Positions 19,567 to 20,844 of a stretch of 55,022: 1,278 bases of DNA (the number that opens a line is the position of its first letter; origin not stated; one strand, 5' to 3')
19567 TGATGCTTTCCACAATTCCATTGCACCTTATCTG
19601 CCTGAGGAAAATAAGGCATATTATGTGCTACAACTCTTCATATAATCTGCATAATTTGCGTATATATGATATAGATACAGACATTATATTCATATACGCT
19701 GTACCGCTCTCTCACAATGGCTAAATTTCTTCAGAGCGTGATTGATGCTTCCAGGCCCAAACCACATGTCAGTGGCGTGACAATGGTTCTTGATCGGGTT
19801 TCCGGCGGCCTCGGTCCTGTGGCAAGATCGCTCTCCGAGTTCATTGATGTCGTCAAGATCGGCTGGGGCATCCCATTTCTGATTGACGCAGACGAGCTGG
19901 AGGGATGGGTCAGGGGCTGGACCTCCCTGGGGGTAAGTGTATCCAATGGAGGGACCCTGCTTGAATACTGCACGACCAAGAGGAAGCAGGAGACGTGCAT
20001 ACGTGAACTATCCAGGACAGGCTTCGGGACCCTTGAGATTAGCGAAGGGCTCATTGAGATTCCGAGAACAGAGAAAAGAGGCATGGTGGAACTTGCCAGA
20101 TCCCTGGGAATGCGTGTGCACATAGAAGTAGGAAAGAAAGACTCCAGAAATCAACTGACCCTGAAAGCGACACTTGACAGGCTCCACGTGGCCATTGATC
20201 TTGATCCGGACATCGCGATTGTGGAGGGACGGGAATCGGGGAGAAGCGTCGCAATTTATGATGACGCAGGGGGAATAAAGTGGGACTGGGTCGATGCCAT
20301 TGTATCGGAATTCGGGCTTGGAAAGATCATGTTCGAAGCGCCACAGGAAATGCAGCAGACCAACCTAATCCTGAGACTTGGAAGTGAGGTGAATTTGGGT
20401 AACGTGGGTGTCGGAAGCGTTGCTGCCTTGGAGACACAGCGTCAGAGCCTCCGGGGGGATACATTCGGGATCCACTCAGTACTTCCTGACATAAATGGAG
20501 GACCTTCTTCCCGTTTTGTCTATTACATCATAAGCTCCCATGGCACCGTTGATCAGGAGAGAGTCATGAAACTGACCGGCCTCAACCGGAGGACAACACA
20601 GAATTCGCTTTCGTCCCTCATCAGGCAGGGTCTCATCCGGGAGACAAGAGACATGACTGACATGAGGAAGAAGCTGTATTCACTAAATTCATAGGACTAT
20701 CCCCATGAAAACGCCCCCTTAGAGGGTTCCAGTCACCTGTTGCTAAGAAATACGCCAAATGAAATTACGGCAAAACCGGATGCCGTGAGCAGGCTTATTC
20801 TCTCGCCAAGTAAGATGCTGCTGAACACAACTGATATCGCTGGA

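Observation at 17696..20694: Sulfate activation and reduction genes paired with phosphosulfolactate synthase instead of sulfite reductase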

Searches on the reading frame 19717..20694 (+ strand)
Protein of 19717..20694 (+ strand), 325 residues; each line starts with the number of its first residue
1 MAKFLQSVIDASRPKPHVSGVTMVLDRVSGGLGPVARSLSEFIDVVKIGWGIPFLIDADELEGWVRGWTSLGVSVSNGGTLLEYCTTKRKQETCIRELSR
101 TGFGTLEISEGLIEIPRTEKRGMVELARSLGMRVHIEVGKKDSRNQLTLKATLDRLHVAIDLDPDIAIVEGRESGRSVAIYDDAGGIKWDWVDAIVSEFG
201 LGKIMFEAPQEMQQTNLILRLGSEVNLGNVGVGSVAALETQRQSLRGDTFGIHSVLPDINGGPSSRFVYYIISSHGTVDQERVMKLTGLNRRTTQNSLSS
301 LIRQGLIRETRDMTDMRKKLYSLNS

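Call 3: search_protein_families(library=pfam, proteins=[window:19717-20694:+])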
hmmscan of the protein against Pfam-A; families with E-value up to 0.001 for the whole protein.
window:19717-20694:+ (325 aa): 1 family
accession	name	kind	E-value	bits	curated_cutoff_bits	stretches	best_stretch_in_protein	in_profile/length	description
PF02679.21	ComA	-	9.7e-60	202.5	25.2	1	13-248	4-243/243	(2R)-phospho-3-sulfolactate synthase (ComA)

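Call 4: search_protein_families(library=ncbifam, proteins=[window:19717-20694:+])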
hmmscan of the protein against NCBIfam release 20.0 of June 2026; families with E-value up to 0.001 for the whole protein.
window:19717-20694:+ (325 aa): 2 families
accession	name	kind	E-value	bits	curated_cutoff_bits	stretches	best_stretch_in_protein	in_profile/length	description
TIGR03849.2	arch_ComA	equivalog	6e-59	199.4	280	1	15-250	2-240/241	phosphosulfolactate synthase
NF053755.1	MsvR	equivalog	3.5e-05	23.6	220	1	276-325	25-74/236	transcriptional factor MsvR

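Call 8: find_homologous_proteins(query=window:19717-20691:+)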
Query window:19717-20691:+ (325 aa): 539 proteins with E <= 0.001 among 7352 candidates; the best 120 are listed.
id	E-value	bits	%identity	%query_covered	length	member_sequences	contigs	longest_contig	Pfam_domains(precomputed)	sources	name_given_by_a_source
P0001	8.3e-193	658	91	100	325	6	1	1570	PF02679.22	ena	-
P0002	3.5e-170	583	81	100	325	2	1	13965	PF02679.22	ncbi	-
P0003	9.8e-159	546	74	100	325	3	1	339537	PF02679.22,PF13730.13,PF12802.14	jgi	-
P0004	7.8e-158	543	74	100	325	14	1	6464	PF02679.22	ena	-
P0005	1.4e-157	542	74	100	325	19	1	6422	PF02679.22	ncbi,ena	-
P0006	1.0e-155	536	73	100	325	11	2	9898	PF02679.22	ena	-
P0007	1.3e-149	516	70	100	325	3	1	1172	PF02679.22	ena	-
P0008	2.6e-109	383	55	99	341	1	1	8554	PF02679.22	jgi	jgi:phosphosulfolactate synthase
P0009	1.6e-108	381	54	99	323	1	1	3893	PF02679.22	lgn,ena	-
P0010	2.9e-106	373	52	100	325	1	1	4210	PF02679.22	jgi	jgi:phosphosulfolactate synthase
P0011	2.7e-105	370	52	99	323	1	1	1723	PF02679.22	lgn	-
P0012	4.3e-105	369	53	99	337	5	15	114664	PF02679.22,PF12802.14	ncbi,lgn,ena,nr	ncbi:MAG: phosphosulfolactate synthase [Thermoplasmata archaeon]|nr:phosphosulfolactate synthase [Ca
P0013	6.5e-105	369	52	99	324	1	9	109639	PF02679.22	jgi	jgi:phosphosulfolactate synthase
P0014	8.9e-105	368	52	99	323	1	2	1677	PF02679.22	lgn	-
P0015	1.8e-104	367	52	98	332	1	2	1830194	PF02679.22,PF12802.14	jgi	jgi:phosphosulfolactate synthase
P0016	6.2e-103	362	50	99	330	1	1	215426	PF02679.22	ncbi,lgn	-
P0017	1.6e-102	361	51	99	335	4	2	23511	PF02679.22,PF12802.14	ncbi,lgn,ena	-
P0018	2.5e-102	360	51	99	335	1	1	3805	PF02679.22,PF12802.14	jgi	jgi:phosphosulfolactate synthase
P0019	1.6e-101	358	52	99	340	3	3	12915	PF02679.22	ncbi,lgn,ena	-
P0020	7.6e-101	356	52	99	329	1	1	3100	PF02679.22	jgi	jgi:phosphosulfolactate synthase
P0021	2.5e-100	354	48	99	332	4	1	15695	PF02679.22,PF12802.14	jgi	jgi:phosphosulfolactate synthase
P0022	3.6e-100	353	51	99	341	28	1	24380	PF02679.22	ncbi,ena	-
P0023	5.0e-100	353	53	95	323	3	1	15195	PF02679.22,PF12802.14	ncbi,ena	-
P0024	7.5e-100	352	54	93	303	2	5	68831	PF02679.22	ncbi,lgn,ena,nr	ncbi:MAG: phosphosulfolactate synthase [Nitrososphaerota archaeon]|nr:phosphosulfolactate synthase [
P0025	1.2e-99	352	50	99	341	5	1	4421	PF02679.22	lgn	-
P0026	6.3e-99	349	49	99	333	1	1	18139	PF02679.22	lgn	-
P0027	4.0e-98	347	53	92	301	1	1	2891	PF02679.22,PF12802.14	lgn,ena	-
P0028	9.4e-98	345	51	94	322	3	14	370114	PF02679.22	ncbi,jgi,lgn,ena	jgi:phosphosulfolactate synthase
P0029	2.2e-97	344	52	94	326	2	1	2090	PF02679.22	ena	-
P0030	3.2e-97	344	50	95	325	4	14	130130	PF02679.22,PF12802.14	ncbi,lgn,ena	-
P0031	6.4e-97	343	50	98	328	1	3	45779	PF02679.22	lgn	-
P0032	1.2e-96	342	50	100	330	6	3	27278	PF02679.22,PF01978.26,PF12802.14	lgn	-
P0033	5.6e-96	340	50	100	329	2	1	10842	PF02679.22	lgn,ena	-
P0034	6.8e-96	339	49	100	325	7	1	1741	PF02679.22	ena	-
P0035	7.3e-96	339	52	94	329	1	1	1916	PF02679.22,PF12802.14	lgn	-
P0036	7.6e-96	339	50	100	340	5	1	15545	PF02679.22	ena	-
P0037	1.8e-95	338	51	95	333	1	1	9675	PF02679.22,PF01047.29,PF01978.26,PF12802.14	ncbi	ncbi:MAG: phosphosulfolactate synthase [Methanomassiliicoccales archaeon]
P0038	1.9e-95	338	52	94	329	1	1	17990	PF02679.22,PF12802.14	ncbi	-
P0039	2.0e-95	338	50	99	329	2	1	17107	PF02679.22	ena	-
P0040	2.3e-95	338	49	99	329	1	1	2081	PF02679.22,PF01978.26,PF12802.14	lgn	-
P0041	2.7e-95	337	49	98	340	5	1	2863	PF02679.22,PF12802.14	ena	-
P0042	3.8e-95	337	49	99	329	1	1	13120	PF02679.22,PF12802.14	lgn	-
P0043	4.5e-95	337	50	100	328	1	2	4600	PF02679.22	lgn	-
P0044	5.4e-95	336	48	98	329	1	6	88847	PF02679.22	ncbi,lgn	-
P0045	1.0e-94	335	50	99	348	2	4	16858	PF02679.22,PF12802.14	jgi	jgi:phosphosulfolactate synthase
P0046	1.1e-94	335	49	99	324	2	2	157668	PF02679.22,PF12802.14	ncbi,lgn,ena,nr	ncbi:MAG: phosphosulfolactate synthase [Nitrososphaerota archaeon]|nr:phosphosulfolactate synthase [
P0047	1.4e-94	335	50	99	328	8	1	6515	PF02679.22,PF12802.14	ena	-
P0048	1.6e-94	335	49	98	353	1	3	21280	PF02679.22,PF12802.14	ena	-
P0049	3.0e-94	334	50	99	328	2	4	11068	PF02679.22,PF12802.14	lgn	-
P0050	3.3e-94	334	51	94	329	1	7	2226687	PF02679.22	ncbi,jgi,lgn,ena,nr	ncbi:hypothetical protein IX51_10350 [uncultured archaeon]|nr:hypothetical protein IX51_10350 [uncul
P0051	3.4e-94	334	51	94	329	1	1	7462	PF02679.22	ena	-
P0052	3.5e-94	334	49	97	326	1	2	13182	PF02679.22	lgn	-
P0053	5.8e-94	333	50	100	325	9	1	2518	PF02679.22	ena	-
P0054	1.8e-93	331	50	99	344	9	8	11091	PF02679.22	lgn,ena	-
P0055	2.0e-93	331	50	95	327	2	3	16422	PF02679.22,PF12802.14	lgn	-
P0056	2.1e-93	331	51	94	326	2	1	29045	PF02679.22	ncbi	-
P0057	3.4e-93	330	50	94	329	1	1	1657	PF02679.22,PF12802.14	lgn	-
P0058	4.0e-93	330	48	98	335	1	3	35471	PF02679.22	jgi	jgi:phosphosulfolactate synthase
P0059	8.6e-93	329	50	100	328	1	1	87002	PF02679.22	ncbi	-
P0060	1.2e-92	329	51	94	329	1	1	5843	PF02679.22,PF12802.14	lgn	-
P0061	1.3e-92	328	48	99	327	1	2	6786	PF02679.22,PF12802.14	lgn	-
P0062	2.2e-92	328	48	99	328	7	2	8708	PF02679.22,PF01978.26,PF12802.14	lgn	-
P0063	2.4e-92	328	47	100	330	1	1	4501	PF02679.22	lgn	-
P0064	3.3e-92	327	50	99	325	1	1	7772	PF02679.22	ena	-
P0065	3.7e-92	327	49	100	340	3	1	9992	PF02679.22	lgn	-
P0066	4.8e-92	327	48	99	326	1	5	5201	PF02679.22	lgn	-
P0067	7.3e-92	326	48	99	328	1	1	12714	PF02679.22,PF12802.14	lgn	-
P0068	8.0e-92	326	49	100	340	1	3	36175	PF02679.22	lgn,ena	-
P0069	1.1e-91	325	48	98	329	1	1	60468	PF02679.22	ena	-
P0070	1.7e-91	325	48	99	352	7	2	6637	PF02679.22,PF12802.14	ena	-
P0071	1.9e-91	325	50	94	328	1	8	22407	PF02679.22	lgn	-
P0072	2.2e-91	324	50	94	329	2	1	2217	PF02679.22,PF12802.14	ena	-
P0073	2.3e-91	324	48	99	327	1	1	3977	PF02679.22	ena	-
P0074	2.7e-91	324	49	98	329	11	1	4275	PF02679.22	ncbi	-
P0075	4.0e-91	324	48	99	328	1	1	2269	PF02679.22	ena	-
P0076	6.4e-91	323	50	93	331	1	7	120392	PF02679.22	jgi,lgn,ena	jgi:phosphosulfolactate synthase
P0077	1.0e-90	322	47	99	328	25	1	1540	PF02679.22,PF12802.14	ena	-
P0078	1.4e-90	322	49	99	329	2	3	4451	PF02679.22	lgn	-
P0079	1.5e-90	322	47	98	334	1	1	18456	PF02679.22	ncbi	-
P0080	1.6e-90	322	50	92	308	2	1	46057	PF02679.22,PF12802.14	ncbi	-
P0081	2.2e-90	321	49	98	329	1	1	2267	PF02679.22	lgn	-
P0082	4.5e-90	320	47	99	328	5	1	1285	PF02679.22,PF12802.14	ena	-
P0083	5.9e-89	316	48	99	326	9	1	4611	PF02679.22,PF12802.14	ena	-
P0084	6.7e-89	316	46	99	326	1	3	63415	PF02679.22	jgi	jgi:phosphosulfolactate synthase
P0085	7.7e-89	316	46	100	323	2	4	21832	PF02679.22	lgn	-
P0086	8.7e-89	316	49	92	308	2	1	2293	PF02679.22,PF13730.13,PF12802.14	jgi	jgi:phosphosulfolactate synthase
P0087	8.7e-89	316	48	94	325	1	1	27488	PF02679.22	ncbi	ncbi:MAG: phosphosulfolactate synthase [Thermoplasmataceae archaeon]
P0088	1.0e-88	316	46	99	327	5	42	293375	PF02679.22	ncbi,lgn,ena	-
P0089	1.8e-88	315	48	94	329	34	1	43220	PF02679.22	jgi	jgi:phosphosulfolactate synthase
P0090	1.8e-88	315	47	100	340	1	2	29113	PF02679.22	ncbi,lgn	-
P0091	2.1e-88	315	47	99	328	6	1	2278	PF02679.22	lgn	-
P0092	2.5e-88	314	47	99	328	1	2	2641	PF02679.22,PF12802.14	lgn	-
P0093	9.2e-88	313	47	97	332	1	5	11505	PF02679.22,PF12802.14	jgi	jgi:phosphosulfolactate synthase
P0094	9.4e-88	313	49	92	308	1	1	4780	PF02679.22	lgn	-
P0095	9.7e-88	312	48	100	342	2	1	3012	PF02679.22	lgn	-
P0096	1.4e-86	309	47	94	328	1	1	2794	PF02679.22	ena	-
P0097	2.7e-86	308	46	94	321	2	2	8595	PF02679.22,PF01047.29,PF13412.13,PF12802.14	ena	-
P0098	6.1e-86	307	46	99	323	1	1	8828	PF02679.22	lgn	-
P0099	3.7e-85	304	46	94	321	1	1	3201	PF02679.22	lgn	-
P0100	9.4e-85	303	46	99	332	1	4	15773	PF02679.22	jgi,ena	-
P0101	1.1e-84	302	45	100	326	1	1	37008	PF02679.22,PF12802.14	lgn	-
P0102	1.3e-84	302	46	99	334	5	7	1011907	PF02679.22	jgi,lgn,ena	-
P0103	1.5e-84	302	45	99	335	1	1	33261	PF02679.22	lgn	-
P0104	2.2e-84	301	46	99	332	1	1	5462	PF02679.22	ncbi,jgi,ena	ncbi:MAG TPA: phosphosulfolactate synthase [Nitrososphaerales archaeon]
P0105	3.2e-84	301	46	99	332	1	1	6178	PF02679.22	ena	-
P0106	3.3e-84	301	46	99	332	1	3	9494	PF02679.22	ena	-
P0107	4.7e-84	300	45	94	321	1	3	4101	PF02679.22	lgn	-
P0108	8.4e-84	300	48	94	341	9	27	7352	PF02679.22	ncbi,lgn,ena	-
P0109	1.3e-83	299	46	97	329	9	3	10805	PF02679.22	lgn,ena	-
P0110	2.2e-83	298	46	100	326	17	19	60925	PF02679.22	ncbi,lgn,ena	-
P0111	3.8e-83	297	46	99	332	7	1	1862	PF02679.22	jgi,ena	-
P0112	5.7e-83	297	46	99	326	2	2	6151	PF02679.22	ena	-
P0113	6.6e-83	297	46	99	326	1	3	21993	PF02679.22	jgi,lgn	-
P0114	7.4e-83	296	48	98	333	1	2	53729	PF02679.22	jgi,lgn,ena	jgi:phosphosulfolactate synthase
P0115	1.2e-82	296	47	92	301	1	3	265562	PF02679.22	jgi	jgi:phosphosulfolactate synthase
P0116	1.5e-82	295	45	94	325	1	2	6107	PF02679.22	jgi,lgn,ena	jgi:phosphosulfolactate synthase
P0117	2.3e-82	295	44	98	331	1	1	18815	PF02679.22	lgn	-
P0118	2.4e-82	295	47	99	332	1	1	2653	PF02679.22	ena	-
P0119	5.1e-82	294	43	99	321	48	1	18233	PF02679.22,PF13412.13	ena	-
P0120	7.2e-82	293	47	94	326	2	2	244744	PF02679.22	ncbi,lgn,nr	ncbi:MAG: phosphosulfolactate synthase [Thermoplasmatales archaeon]|nr:phosphosulfolactate synthase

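Call 9: find_encoding_contigs(protein=window:19717-20694:+, flank=10000, max_places=6)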
Protein window:19717-20694:+ (325 aa): 23 contigs read that carry it; 4 places shown.
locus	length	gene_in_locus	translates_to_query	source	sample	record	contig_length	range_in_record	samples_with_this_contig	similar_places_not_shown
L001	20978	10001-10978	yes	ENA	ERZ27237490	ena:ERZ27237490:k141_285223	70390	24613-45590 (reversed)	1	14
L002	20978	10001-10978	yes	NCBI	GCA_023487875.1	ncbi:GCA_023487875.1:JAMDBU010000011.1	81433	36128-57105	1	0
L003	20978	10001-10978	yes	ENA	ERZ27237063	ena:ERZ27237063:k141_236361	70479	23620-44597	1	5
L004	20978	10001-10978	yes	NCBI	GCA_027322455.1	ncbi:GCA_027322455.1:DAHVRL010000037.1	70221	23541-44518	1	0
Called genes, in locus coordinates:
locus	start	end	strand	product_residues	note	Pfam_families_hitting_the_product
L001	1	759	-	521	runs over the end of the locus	PF00595:PDZ (faint), PF02163:Peptidase_M50, PF17820:PDZ_6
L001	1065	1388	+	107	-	-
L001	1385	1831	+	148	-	PF00116:COX2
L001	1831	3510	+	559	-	PF00115:COX1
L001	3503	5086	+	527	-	-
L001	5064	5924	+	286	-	PF01040:UbiA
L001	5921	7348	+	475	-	-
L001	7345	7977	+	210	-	PF02517:Rce1-like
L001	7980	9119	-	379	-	PF14306:PUA_2, PF01747:ATP-sulfurylase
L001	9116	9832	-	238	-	PF01507:PAPS_reduct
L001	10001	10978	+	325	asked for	PF02679:ComA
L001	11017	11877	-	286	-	PF00892:EamA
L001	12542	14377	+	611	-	PF05833:NFACT_N, PF05670:NFACT-R_1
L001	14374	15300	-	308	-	PF01380:SIS (weak), PF10432:bact-PGI_C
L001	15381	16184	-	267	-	PF02900:LigB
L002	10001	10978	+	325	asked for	PF02679:ComA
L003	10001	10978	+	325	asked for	PF02679:ComA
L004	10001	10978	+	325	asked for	PF02679:ComA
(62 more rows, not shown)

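Call 13: search_solved_structures(query=window:19717-20691:+, show_alignments=3, max_evalue=0.01)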
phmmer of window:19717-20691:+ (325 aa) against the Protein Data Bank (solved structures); distinct sequences matched with E-value up to 0.01: 4.
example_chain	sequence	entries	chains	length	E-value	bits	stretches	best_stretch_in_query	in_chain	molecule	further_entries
24fo_A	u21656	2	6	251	1.3e-43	152.7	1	20-251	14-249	Phosphosulfolactate synthase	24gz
1qwg_A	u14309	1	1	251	1.5e-43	152.5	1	20-251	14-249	(2R)-phospho-3-sulfolactate synthase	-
9cm1_0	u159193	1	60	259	1.2e-42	149.5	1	20-251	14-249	Phosphosulfolactate synthase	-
1u83_A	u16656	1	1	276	1.3e-20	77.1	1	36-252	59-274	Phosphosulfolactate synthase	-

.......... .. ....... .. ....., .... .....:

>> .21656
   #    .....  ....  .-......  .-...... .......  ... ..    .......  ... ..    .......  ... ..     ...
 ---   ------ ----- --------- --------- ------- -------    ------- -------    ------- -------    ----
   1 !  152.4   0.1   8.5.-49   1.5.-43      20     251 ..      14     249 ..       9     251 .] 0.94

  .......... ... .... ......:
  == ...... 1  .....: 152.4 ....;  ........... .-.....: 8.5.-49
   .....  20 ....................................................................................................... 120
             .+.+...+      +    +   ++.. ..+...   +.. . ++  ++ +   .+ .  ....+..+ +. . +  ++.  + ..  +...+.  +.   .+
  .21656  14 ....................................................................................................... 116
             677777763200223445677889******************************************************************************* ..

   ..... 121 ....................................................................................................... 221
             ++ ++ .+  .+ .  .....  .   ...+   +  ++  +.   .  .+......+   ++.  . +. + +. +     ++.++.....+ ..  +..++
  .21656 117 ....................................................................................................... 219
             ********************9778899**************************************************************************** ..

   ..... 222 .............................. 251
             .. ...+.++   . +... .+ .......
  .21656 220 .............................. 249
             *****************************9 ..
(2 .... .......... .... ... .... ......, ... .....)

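Call 17: find_related_loci(query=window:19717-20691:+, collection=genome_contigs, flank=10000)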
Query window:19717-20691:+ (325 aa) in genome_contigs; peptide patterns used: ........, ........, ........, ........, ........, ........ (x = any residue, [..] = any of these).
120 stretches matched a pattern; 10 encode a relative of the query (tblastn E <= 1e-3); 10 distinct loci.
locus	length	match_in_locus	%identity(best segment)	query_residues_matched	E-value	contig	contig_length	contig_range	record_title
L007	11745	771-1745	80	1-325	2e-179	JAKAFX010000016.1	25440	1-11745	MAG: Thermoplasmata archaeon isolate WY2.bin136 NODE_2532_length_25440_cov_4.444831, whole genome shotgun sequence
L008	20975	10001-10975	74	1-325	9e-168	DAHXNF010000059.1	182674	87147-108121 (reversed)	MAG TPA_asm: Thermoplasmatales archaeon isolate clean1779 k141_154768, whole genome shotgun sequence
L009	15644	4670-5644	74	1-325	2e-167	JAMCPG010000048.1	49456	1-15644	MAG: Thermoplasmatota archaeon isolate FK_Sedi_A_Bin.85 NODE_1236_length_49456_cov_5.98181, whole genome shotgun sequenc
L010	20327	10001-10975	74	1-325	4e-167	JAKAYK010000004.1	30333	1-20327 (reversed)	MAG: Thermoplasmata archaeon isolate YS4.bin59 NODE_856_length_30333_cov_10.926935, whole genome shotgun sequence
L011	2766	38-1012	74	1-325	1e-176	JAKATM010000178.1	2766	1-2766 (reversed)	MAG: Thermoplasmata archaeon isolate YP2.bin63 NODE_37501_length_2766_cov_2.421751, whole genome shotgun sequence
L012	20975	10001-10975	74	1-325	6e-166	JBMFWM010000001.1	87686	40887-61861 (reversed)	MAG: Thermoplasmata archaeon isolate KM4364-18 NODE_47_length_87686_cov_18.695062, whole genome shotgun sequence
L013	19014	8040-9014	73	1-325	5e-166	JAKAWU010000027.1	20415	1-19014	MAG: Thermoplasmata archaeon isolate YP4.bin84 NODE_3631_length_20415_cov_7.672171, whole genome shotgun sequence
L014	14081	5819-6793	73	1-325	2e-165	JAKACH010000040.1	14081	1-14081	MAG: Thermoplasmata archaeon isolate WH2.bin97 NODE_7744_length_14081_cov_68.441092, whole genome shotgun sequence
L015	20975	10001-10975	73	1-325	8e-164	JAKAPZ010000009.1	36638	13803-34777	MAG: Thermoplasmata archaeon isolate YF1.bin96 NODE_1106_length_36638_cov_3.396018, whole genome shotgun sequence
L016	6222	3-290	82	230-325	4e-49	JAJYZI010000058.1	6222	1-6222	MAG: Thermoplasmata archaeon isolate FK5.bin124 NODE_21798_length_6222_cov_26.941427, whole genome shotgun sequence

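Call 19: find_encoding_contigs(protein=P0050, flank=10000, max_places=1)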
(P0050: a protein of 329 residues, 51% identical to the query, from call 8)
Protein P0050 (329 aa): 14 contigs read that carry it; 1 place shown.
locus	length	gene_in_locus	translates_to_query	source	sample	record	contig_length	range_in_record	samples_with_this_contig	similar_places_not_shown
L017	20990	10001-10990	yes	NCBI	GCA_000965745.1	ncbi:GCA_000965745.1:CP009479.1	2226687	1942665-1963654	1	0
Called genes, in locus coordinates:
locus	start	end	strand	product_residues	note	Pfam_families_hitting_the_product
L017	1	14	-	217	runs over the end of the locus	PF04199:Cyclase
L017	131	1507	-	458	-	PF02127:Peptidase_M18, PF05343:Peptidase_M42 (faint)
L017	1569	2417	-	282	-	PF01209:Ubie_methyltran, PF13489:Methyltransf_23 (weak), PF13847:Methyltransf_31 (weak), PF08241:Methyltransf_11, PF08242:Methyltransf_12 (weak), PF13649:Methyltransf_25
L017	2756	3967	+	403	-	PF01547:SBP_bac_1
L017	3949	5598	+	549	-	PF00528:BPD_transp_1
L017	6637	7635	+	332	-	PF01435:Peptidase_M48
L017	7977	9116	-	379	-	PF14306:PUA_2, PF01747:ATP-sulfurylase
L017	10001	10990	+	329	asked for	PF02679:ComA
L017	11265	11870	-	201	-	-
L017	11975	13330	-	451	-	PF00083:Sugar_tr, PF07690:MFS_1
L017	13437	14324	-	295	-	PF02775:TPP_enzyme_C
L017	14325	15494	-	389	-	PF01855:POR_N, PF17147:PFOR_II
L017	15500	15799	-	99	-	PF00037:Fer4 (weak), PF13237:Fer4_10, PF14697:Fer4_21, PF12838:Fer4_7, PF13187:Fer4_9 (weak), PF13534:Fer4_17 (weak), PF12797:Fer4_2 (weak), PF00037:Fer4 (weak), +3 more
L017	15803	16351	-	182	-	PF01558:POR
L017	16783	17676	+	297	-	PF01636:APH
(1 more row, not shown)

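Call 20: find_encoding_contigs(protein=P0046, flank=10000, max_places=1)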
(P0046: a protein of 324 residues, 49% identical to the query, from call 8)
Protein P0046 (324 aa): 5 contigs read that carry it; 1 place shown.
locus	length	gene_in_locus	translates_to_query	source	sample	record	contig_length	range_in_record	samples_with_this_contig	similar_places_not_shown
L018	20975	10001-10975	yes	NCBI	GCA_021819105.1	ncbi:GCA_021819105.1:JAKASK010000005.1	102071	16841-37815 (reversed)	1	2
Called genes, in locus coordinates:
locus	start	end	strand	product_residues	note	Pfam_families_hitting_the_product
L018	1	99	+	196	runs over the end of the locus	-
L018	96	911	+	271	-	PF00459:Inositol_P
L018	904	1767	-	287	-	PF00535:Glycos_transf_2, PF13641:Glyco_tranf_2_3 (faint)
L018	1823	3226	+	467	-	PF02826:2-Hacid_dh_C (faint), PF03446:NAD_binding_2 (faint), PF03721:UDPG_MGDP_dh_N, PF00984:UDPG_MGDP_dh, PF03720:UDPG_MGDP_dh_C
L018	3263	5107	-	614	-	PF13522:GATase_6, PF13537:GATase_7, PF00733:Asn_synthase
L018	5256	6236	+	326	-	PF04321:RmlD_sub_bind, PF01073:3Beta_HSD, PF01370:Epimerase, PF02719:Polysacc_synt_2, PF07993:NAD_binding_4 (faint), PF16363:GDP_Man_Dehyd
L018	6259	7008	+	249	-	PF00535:Glycos_transf_2 (weak)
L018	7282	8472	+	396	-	PF01370:Epimerase, PF16363:GDP_Man_Dehyd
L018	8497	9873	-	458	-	PF03601:Cons_hypoth698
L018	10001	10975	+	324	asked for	PF02679:ComA, PF12802:MarR_2 (weak)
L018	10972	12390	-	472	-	-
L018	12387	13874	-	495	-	-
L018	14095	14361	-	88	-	-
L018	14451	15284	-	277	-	-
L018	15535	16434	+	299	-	-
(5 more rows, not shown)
